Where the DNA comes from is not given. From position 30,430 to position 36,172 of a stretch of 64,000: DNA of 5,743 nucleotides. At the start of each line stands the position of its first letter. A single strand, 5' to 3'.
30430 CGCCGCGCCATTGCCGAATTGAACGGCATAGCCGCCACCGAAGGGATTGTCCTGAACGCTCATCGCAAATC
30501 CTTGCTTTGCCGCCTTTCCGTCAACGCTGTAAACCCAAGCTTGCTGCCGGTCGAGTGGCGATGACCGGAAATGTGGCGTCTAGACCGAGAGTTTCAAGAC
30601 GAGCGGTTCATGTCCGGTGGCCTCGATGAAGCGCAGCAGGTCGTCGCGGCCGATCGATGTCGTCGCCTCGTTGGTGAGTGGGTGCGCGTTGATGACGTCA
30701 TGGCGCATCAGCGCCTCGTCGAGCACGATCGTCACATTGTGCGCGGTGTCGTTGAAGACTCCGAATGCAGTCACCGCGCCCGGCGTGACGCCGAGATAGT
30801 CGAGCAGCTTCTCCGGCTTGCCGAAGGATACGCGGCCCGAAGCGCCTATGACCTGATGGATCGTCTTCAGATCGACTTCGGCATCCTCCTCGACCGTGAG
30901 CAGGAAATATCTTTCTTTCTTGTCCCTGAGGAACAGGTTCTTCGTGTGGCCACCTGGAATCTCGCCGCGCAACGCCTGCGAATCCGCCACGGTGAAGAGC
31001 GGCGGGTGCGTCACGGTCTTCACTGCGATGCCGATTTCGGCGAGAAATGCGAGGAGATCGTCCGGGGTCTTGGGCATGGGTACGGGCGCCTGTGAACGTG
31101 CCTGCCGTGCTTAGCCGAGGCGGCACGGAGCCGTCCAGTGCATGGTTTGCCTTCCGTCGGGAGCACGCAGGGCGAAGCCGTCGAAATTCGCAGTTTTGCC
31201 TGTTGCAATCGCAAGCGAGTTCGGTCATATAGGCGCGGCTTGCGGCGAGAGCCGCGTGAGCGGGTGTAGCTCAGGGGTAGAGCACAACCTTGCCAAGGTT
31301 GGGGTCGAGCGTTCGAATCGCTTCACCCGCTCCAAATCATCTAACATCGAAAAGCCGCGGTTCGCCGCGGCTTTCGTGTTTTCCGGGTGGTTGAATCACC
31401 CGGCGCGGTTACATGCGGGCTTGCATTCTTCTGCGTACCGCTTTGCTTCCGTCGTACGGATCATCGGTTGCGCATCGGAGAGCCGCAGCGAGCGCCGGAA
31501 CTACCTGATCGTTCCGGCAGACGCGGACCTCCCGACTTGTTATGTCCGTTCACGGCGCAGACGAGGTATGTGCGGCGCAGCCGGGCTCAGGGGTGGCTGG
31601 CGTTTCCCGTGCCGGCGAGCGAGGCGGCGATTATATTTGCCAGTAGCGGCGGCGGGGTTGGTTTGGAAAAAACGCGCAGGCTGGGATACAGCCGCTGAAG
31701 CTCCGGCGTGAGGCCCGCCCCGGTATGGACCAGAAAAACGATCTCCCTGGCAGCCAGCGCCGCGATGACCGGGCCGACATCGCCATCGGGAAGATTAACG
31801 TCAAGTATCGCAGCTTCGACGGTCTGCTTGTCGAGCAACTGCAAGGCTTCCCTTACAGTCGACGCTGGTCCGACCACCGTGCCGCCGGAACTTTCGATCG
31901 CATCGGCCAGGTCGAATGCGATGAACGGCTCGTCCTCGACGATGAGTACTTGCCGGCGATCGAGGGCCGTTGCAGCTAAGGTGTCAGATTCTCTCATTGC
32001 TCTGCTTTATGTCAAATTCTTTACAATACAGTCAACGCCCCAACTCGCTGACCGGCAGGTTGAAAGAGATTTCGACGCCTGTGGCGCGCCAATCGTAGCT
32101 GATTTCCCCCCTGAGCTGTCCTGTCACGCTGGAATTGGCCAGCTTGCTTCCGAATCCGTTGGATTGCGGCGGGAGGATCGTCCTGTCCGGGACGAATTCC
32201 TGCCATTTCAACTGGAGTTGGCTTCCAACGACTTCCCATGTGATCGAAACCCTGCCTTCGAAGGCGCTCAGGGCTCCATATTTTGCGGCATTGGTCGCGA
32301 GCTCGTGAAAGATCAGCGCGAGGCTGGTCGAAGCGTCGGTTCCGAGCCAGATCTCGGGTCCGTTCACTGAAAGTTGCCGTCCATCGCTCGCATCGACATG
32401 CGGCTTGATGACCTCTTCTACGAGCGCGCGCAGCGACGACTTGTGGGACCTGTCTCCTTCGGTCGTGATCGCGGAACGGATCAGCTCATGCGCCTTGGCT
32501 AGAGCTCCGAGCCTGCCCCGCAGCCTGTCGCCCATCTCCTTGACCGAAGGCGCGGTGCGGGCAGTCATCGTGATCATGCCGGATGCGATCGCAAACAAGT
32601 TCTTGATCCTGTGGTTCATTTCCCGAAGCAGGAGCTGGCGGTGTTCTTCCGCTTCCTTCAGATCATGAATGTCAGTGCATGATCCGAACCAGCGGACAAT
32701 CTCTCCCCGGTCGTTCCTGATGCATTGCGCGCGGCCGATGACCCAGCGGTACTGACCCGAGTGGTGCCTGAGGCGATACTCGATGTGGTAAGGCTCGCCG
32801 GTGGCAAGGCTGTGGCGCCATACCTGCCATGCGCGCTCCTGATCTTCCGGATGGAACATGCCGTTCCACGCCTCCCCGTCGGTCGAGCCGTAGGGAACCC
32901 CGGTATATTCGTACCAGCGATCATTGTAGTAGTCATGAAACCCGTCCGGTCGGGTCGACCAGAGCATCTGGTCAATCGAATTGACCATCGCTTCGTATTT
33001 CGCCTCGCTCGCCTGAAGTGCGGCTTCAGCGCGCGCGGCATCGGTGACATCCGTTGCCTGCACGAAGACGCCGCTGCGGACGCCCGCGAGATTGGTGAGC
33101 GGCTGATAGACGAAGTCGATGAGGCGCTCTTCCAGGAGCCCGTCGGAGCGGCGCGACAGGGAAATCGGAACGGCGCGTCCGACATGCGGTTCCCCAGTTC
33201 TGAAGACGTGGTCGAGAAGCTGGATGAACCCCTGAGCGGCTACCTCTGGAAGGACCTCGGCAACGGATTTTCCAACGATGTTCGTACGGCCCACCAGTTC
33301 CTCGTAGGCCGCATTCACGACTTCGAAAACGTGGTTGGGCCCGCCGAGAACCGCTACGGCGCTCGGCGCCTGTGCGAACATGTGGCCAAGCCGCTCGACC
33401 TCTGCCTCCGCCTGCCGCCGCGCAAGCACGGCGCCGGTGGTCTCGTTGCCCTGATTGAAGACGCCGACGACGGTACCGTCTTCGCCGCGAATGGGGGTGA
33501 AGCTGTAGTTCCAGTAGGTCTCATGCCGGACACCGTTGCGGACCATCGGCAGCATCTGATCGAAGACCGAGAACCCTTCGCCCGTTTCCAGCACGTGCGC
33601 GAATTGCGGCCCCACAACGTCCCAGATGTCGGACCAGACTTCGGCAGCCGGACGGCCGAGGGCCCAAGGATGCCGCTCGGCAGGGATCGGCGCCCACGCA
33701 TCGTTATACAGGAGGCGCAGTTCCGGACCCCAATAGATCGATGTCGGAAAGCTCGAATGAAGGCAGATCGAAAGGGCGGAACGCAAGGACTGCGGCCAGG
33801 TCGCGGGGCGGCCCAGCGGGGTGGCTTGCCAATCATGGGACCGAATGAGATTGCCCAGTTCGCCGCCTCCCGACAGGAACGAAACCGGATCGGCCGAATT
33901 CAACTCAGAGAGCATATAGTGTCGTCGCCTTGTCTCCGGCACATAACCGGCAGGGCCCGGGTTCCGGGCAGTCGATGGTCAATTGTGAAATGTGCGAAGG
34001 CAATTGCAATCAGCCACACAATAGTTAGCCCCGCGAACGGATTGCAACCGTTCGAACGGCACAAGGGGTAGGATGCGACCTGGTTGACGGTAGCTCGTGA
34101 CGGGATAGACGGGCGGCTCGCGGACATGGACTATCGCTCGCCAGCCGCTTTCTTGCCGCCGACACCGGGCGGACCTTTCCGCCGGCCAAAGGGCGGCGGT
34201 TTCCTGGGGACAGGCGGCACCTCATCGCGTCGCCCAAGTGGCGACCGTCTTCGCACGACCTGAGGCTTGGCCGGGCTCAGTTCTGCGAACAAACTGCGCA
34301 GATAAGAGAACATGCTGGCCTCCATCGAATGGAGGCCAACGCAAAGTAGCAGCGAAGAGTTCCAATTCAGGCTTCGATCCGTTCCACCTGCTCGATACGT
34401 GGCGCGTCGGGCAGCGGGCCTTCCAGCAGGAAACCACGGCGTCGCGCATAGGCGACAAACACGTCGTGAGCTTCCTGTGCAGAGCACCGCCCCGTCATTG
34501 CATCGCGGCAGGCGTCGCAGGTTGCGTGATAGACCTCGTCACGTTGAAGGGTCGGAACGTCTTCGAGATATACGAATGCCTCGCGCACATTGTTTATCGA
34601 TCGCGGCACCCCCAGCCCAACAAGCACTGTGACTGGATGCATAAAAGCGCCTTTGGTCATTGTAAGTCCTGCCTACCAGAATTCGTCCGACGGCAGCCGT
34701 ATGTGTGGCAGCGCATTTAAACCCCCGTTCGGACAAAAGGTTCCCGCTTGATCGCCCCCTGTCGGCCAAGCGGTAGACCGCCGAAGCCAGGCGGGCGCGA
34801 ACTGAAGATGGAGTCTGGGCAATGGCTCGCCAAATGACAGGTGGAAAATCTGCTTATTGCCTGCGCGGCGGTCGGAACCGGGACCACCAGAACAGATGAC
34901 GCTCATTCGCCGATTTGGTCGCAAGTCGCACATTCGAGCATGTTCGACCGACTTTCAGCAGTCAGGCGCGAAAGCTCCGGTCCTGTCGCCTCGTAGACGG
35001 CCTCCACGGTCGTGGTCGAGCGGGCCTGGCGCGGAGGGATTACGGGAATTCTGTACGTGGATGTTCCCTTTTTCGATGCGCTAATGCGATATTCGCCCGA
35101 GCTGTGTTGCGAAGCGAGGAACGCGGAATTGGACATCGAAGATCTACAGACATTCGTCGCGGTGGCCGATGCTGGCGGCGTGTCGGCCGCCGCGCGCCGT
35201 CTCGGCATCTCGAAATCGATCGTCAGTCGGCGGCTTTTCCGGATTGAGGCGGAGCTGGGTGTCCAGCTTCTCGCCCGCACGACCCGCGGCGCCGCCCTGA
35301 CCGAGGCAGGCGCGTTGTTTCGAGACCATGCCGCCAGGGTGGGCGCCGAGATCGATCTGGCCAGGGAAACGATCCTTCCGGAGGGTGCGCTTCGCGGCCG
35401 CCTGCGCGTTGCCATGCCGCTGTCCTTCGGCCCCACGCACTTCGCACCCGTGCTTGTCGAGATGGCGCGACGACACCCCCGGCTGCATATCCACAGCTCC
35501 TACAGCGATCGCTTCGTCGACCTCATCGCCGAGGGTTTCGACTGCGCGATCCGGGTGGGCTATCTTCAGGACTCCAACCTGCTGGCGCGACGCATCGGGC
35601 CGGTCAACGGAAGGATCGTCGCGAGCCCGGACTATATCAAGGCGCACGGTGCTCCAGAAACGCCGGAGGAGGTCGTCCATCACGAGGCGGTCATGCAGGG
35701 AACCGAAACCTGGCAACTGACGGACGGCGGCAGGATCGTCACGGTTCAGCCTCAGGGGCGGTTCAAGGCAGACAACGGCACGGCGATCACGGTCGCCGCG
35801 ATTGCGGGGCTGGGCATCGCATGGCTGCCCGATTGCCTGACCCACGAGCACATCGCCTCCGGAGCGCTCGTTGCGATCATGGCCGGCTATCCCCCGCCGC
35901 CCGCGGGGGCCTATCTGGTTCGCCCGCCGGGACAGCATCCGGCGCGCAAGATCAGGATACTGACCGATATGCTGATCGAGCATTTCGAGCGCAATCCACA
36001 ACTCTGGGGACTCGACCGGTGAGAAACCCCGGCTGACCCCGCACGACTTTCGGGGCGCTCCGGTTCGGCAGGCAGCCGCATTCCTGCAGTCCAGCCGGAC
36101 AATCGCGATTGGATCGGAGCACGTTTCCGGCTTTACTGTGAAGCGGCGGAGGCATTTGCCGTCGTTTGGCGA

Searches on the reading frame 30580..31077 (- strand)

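Call 78: search_protein_families(library=pfam, proteins=[window:30580-31077:-], max_evalue=0.001)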
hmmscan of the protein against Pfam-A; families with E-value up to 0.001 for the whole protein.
window:30580-31077:- (165 aa): 1 family
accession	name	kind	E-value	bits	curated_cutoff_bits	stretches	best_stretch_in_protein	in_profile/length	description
PF04073.20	tRNA_edit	-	7.5e-30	104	25.5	1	24-150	1-123/123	Aminoacyl-tRNA editing domain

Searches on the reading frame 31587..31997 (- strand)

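Call 78: search_protein_families(library=pfam, proteins=[window:31587-31997:-], max_evalue=0.001)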
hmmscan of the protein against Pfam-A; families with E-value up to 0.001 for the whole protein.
window:31587-31997:- (136 aa): 1 family
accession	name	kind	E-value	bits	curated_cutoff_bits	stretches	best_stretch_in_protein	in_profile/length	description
PF00072.30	Response_reg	-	4.4e-09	36.9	30.2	1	17-73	1-56/111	Response regulator receiver domain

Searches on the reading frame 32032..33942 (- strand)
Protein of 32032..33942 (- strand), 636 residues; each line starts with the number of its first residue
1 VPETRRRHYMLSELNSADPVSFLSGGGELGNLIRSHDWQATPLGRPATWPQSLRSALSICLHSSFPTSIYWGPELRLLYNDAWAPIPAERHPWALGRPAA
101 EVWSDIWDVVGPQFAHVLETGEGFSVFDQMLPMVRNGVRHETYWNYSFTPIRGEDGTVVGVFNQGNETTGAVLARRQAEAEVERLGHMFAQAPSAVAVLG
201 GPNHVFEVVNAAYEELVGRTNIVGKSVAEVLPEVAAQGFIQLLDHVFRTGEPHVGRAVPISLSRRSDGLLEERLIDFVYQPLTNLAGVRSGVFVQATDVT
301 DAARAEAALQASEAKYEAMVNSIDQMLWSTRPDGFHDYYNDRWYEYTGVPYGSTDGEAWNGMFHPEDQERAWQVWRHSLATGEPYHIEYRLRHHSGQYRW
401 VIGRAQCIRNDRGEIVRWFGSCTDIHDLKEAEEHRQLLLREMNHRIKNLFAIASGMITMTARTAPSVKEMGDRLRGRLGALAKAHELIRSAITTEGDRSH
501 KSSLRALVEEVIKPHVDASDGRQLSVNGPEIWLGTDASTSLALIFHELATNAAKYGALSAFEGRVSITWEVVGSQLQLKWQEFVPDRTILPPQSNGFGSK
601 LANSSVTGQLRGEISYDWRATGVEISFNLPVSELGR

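Call 78: search_protein_families(library=pfam, proteins=[window:32032-33942:-], max_evalue=0.001)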
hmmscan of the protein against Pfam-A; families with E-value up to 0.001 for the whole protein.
window:32032-33942:- (636 aa): 7 families
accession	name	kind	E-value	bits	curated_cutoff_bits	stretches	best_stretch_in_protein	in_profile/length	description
PF08448.16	PAS_4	-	1.2e-24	87.1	23.1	2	189-303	1-109/110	PAS fold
PF08447.18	PAS_3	-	3.2e-19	69.4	25.6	1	338-420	3-87/89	PAS fold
PF07536.20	HWE_HK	-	9.2e-16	58.8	22.8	1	441-530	1-83/83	HWE histidine kinase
PF13426.13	PAS_9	-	1e-09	39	27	1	328-426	5-102/103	PAS domain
PF00989.32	PAS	-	5.5e-07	30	22.6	1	315-425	2-113/113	PAS fold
PF07568.18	HisKA_2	-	2.1e-05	24.9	22.3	1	441-490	1-52/76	Histidine kinase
PF13188.13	PAS_8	-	3.2e-05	24.1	21.8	0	183-237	1-53/65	PAS domain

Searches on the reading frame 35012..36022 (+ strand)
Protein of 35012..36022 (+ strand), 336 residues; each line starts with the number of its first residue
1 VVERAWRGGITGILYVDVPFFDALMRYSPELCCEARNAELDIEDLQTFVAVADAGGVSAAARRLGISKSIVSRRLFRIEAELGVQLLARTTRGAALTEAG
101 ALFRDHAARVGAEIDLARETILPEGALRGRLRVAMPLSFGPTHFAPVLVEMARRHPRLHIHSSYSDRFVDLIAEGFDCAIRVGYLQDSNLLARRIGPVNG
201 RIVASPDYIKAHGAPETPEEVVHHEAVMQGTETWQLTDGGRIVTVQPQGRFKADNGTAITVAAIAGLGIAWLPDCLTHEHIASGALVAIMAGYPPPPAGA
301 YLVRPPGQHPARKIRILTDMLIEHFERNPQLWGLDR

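Call 78: search_protein_families(library=pfam, proteins=[window:35012-36022:+], max_evalue=0.001)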
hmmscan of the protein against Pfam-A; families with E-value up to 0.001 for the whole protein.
window:35012-36022:+ (336 aa): 2 families
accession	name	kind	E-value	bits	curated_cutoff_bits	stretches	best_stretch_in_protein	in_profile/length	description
PF03466.25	LysR_substrate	-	4.5e-37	127.9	28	1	126-325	3-208/209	LysR substrate binding domain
PF00126.33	HTH_1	-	2.2e-20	72.8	26.6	1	42-100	1-59/60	Bacterial regulatory helix-turn-helix protein, lysR family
